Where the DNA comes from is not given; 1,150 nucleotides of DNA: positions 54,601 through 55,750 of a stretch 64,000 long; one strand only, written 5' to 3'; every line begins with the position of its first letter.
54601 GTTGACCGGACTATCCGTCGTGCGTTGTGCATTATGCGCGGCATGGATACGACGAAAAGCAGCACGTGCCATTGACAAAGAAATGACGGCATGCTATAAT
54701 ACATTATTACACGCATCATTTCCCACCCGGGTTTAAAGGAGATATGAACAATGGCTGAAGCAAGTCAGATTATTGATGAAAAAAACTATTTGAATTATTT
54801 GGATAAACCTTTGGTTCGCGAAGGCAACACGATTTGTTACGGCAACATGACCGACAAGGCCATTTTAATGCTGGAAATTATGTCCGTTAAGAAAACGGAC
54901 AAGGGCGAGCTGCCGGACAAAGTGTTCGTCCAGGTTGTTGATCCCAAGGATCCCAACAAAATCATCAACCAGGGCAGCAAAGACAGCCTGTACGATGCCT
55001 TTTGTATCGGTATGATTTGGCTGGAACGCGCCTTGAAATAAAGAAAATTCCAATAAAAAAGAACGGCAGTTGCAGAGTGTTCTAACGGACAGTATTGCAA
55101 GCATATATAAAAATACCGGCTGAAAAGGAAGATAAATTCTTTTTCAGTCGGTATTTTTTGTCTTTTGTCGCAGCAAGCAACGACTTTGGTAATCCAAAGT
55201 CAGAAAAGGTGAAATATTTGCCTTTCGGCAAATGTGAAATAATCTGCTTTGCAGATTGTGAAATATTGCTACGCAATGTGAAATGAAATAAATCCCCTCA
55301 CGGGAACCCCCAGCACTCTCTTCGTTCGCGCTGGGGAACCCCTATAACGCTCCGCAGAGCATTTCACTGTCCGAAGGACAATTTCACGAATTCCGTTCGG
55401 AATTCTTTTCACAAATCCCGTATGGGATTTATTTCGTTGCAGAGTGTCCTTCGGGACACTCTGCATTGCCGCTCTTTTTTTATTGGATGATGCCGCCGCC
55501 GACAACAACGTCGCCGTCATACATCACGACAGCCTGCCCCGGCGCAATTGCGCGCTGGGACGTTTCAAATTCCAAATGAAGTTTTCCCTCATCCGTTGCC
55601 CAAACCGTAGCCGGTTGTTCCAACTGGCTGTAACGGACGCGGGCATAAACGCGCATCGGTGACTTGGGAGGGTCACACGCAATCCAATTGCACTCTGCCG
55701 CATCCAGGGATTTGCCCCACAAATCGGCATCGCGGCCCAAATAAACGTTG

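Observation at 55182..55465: Tiled array of ~11 unrelated perfect hairpins joined by a conserved 7-mer (GTGAAAT x4, then its reverse complement x4)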

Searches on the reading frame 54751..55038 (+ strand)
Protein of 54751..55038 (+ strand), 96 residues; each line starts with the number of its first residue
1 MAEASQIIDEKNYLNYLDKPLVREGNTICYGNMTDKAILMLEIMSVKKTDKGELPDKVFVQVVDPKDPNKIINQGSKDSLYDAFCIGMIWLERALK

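Call 33: find_encoding_contigs(protein=window:54751-55038:+, flank=3000, max_places=10)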
Protein window:54751-55038:+ (96 aa): 4 contigs read that carry it; 3 places shown.
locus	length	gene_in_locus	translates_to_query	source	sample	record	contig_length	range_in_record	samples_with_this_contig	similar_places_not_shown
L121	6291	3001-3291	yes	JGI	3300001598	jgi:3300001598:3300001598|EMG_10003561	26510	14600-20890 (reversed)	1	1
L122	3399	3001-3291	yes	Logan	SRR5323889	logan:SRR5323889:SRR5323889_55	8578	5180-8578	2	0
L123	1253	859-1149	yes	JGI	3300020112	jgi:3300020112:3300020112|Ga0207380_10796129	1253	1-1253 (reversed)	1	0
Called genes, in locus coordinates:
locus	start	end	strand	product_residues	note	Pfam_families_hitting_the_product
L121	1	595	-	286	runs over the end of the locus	PF18937:DUF5685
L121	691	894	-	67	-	PF01783:Ribosomal_L32p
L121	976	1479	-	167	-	PF02620:YceD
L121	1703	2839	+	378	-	PF01467:CTP_transf_like (weak), PF05636:HIGH_NTase1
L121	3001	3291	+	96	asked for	-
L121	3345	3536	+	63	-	-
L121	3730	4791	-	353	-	PF03054:tRNA_Me_trans, PF06508:QueC (faint), PF24167:DUF7411 (weak), PF20259:tRNA_Me_trans_M, PF20258:tRNA_Me_trans_C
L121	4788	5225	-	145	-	PF01592:NifU_N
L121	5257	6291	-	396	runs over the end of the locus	PF00266:Aminotran_5, PF01212:Beta_elim_lyase (weak), PF01041:DegT_DnrJ_EryC1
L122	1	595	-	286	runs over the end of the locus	PF18937:DUF5685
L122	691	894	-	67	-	PF01783:Ribosomal_L32p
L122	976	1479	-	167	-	PF02620:YceD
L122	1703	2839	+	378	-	PF01467:CTP_transf_like (weak), PF05636:HIGH_NTase1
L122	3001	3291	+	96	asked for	-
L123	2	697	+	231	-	?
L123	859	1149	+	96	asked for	-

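Call 37: find_homologous_proteins(query=window:54751-55038:+)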
Query window:54751-55038:+ (96 aa): 860 proteins with E <= 0.001 among 860 candidates; the best 120 are listed.
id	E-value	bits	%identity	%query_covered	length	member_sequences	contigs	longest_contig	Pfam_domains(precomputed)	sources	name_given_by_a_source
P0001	2.5e-57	208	100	100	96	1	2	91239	-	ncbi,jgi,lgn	-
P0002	1.1e-34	136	62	99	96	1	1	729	-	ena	-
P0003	2.1e-34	135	63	99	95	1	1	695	-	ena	-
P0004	3.1e-34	134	63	99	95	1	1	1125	-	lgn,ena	-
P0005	6.8e-34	133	63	100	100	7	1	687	-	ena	-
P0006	9.3e-34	133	61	99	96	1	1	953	-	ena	-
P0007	9.9e-34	133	62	99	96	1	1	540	-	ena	-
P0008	1.1e-33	133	63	100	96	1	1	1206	-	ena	-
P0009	1.5e-33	132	67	88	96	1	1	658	-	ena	-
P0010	1.6e-33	132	70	88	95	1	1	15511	-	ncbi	-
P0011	2.1e-33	132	62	99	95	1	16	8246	-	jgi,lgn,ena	jgi:hypothetical protein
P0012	2.5e-33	132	61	100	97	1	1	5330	-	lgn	-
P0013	2.6e-33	131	61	100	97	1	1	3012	-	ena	-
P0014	2.9e-33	131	62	99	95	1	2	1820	-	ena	-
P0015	4.4e-33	131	61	99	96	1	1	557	-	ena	-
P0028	4.2e-32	128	70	88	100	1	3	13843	-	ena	-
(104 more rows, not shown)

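Call 38: find_encoding_contigs(protein=P0010, flank=1500, max_places=3)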
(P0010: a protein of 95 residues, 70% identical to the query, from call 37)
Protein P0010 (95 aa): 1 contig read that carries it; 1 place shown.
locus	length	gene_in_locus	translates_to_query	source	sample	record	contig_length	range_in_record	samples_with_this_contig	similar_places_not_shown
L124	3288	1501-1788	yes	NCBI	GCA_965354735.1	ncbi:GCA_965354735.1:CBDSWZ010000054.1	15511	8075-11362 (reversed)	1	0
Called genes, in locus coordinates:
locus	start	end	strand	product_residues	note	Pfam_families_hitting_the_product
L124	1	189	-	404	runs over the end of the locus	PF00871:Acetate_kinase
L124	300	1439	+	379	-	PF05636:HIGH_NTase1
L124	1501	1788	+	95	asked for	-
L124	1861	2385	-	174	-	PF13302:Acetyltransf_3, PF00583:Acetyltransf_1 (weak)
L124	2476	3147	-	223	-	PF00834:Ribul_P_3_epim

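Call 39: find_encoding_contigs(protein=P0028, flank=1500, max_places=3)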
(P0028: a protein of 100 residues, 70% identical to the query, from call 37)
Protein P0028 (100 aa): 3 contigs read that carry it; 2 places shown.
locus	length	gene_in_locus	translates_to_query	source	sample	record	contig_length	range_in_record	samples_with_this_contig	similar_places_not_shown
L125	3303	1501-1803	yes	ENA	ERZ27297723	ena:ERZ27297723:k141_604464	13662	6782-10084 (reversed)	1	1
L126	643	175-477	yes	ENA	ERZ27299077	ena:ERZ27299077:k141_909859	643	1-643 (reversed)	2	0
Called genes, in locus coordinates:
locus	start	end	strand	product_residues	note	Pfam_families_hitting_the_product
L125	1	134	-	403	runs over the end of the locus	PF00871:Acetate_kinase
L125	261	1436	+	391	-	PF05636:HIGH_NTase1, PF08218:Citrate_ly_lig (faint)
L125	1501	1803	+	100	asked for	-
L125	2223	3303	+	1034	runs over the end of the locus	-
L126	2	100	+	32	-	?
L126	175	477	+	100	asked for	-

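Call 52: search_protein_families(library=pfam, proteins=[window:54751-55038:+], max_evalue=0.01)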
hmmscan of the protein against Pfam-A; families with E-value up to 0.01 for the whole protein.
window:54751-55038:+ (96 aa): 0 families

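Call 77: list_cluster_members(proteins=[P0001])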
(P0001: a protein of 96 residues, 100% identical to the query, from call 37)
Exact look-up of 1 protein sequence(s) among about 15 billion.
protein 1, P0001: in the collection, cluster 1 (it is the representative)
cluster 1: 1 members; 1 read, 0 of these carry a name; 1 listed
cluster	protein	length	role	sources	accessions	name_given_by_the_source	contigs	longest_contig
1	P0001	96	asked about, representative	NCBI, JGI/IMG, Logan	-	-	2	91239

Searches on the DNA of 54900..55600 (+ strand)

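Call 4: search_rna_families(source=window, start=54900, end=55600, threshold=evalue, max_evalue=10, show_alignments=3)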
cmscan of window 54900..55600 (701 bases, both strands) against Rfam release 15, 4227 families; matches with E-value up to 10: 19.
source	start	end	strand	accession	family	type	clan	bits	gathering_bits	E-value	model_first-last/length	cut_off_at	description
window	55207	55289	+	RF01706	Gut-1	Gene; sRNA;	-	64.1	50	2.1e-12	1-77/77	no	Gut-1 RNA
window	55356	55439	-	RF01706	Gut-1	Gene; sRNA;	-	54.7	50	5.1e-10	1-77/77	no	Gut-1 RNA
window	55105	55161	+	RF03884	mir-725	Gene; miRNA;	-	25.4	76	0.0064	1-56/56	no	mir-725 microRNA precursor family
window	55109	55158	+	RF03623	mir-1252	Gene; miRNA;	-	22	70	0.46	1-65/65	no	mir-1252 microRNA precursor family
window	55179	55278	-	RF02686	RAGATH-6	Gene; ribozyme;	-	20.4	170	3.3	1-152/152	no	RAGATH-6 RNA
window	55111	55156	+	RF04134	MIR7504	Gene; miRNA;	-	19.5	83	1.4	1-124/124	no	MIR7504 microRNA precursor family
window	55101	55180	+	RF01742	lactis-plasmid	Gene; sRNA;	-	19.5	70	2.2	1-106/106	no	lactis-plasmid RNA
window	55079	55165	+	RF02430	SpF19_sRNA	Gene; sRNA;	-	19.1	60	1.4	1-99/99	no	Streptococcus sRNA SpF19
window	55109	55168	+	RF04128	MIR8562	Gene; miRNA;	-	18.1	211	0.8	93-162/242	no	MIR8562 microRNA precursor family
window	55060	55169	+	RF02863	sRNA_2410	Gene; sRNA;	-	16.6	61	3.8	1-196/196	no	Enterococcus sRNA 2410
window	55013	55058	+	RF02925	6A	Gene; sRNA;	-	16.2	41.2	5.4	1-52/52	no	6A RNA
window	55101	55168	+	RF04164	MIR1507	Gene; miRNA;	-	15.7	73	1.8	1-107/107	no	MIR1507 microRNA precursor family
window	54949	55080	-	RF02110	DLEU2_6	Gene; lncRNA;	-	15.6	60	3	1-135/135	no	Deleted in lymphocytic leukemia 2 conserved region 6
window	55414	55432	+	RF01338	CRISPR-DR25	Gene; CRISPR;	CL00014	15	36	8.7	6-24/25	no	CRISPR RNA direct repeat element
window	55092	55163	-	RF00362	Pospi_RY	Cis-reg;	-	15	40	9.8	1-79/79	no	Pospiviroid RY motif stem loop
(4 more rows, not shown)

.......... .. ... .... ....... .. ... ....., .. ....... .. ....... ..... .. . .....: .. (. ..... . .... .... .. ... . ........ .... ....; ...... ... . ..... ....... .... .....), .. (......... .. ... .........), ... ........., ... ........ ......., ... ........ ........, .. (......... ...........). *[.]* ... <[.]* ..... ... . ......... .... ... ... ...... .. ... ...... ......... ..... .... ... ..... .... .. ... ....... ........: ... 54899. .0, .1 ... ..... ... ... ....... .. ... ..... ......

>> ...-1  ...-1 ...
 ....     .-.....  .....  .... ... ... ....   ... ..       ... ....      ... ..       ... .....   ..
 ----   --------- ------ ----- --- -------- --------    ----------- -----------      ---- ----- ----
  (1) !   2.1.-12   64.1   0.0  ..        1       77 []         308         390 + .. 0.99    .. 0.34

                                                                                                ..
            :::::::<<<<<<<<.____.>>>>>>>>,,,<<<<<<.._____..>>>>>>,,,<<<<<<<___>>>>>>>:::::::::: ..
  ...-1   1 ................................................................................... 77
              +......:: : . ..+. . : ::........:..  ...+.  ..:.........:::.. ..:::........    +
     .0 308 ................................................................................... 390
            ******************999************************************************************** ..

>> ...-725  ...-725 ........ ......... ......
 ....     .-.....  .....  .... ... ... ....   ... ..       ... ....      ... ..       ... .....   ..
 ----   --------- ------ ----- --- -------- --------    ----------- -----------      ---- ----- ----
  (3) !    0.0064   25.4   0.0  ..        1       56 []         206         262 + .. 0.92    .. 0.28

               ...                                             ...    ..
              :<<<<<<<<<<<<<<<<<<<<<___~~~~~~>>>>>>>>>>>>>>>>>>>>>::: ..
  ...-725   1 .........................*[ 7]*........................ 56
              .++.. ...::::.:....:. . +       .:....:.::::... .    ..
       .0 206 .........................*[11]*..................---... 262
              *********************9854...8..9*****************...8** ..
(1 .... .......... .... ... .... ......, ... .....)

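Call 46: search_dna_similar(query=window:55040-55490:+, collection=phages, mode=distant, max_evalue=0.01)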
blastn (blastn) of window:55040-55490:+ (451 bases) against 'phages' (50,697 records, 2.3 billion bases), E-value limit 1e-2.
No match.

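Call 47: search_dna_similar(query=window:55040-55490:+, collection=plasmids, mode=distant, max_evalue=0.01)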
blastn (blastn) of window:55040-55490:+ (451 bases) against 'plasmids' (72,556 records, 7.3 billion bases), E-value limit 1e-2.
No match.
